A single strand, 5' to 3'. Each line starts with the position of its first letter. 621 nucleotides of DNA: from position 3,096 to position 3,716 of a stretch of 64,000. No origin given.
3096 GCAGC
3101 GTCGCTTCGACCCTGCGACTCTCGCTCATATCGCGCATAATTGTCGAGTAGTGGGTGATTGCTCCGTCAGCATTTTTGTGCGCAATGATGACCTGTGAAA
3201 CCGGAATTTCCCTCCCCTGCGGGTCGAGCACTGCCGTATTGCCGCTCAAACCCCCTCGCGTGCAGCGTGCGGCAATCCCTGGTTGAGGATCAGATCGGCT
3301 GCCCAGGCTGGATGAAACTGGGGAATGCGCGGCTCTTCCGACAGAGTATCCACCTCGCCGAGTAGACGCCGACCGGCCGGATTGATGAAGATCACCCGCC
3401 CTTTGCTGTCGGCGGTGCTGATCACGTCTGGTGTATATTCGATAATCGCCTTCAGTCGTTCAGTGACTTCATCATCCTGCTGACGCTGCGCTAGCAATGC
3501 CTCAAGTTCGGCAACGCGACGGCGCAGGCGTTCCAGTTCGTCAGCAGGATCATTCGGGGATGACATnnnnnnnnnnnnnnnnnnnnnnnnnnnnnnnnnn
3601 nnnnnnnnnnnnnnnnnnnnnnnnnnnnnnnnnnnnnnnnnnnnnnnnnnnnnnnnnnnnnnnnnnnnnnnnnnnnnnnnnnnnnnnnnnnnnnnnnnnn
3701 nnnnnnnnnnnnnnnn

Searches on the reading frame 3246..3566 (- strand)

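Call 4: search_protein_families(library=pfam, proteins=[window:3246-3566:-], max_evalue=1)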
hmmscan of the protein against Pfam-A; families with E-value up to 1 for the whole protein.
window:3246-3566:- (106 aa): 14 families
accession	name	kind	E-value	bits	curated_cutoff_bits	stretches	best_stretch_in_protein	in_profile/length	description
PF13188.13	PAS_8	-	7.5e-07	29.3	21.8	1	36-88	1-54/65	PAS domain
PF00989.32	PAS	-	0.00029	21.3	22.6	1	36-70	1-35/113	PAS fold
PF11305.13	DUF3107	-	0.015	16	27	1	24-62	15-53/73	Protein of unknown function (DUF3107)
PF08990.16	Docking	-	0.024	14.8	20.9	1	10-23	16-29/29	Erythronolide synthase docking domain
PF08448.16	PAS_4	-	0.032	14.9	23.1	1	45-71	4-30/110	PAS fold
PF19908.4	DUF6381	-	0.047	13.9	26.6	1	1-39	1-38/62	Family of unknown function (DUF6381)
PF25708.1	Phage_T7_Gp5_9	-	0.049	14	24.5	1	7-26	8-27/46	Phage T7 gp5.9 RecBCD inhibitor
PF09442.15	DUF2018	-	0.052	15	25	1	8-52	22-66/83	Domain of unknown function (DUF2018)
PF05622.17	HOOK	-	0.086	12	35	1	13-57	382-427/514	HOOK protein coiled-coil region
PF04508.17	Pox_A_type_inc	-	0.096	13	21.4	1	10-22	2-14/23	Viral A-type inclusion protein repeat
PF19491.4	DUF6026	-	0.099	13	26.6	1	9-31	27-49/51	Family of unknown function (DUF6026)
PF13426.13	PAS_9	-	0.13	13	27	1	48-70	3-25/103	PAS domain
PF08789.15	PBCV_basic_adap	-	0.18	12.4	20.4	1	53-66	4-17/38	PBCV-specific basic adaptor domain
PF12467.13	CMV_1a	-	0.23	12.1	25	1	2-45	126-170/184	Cucumber mosaic virus 1a protein family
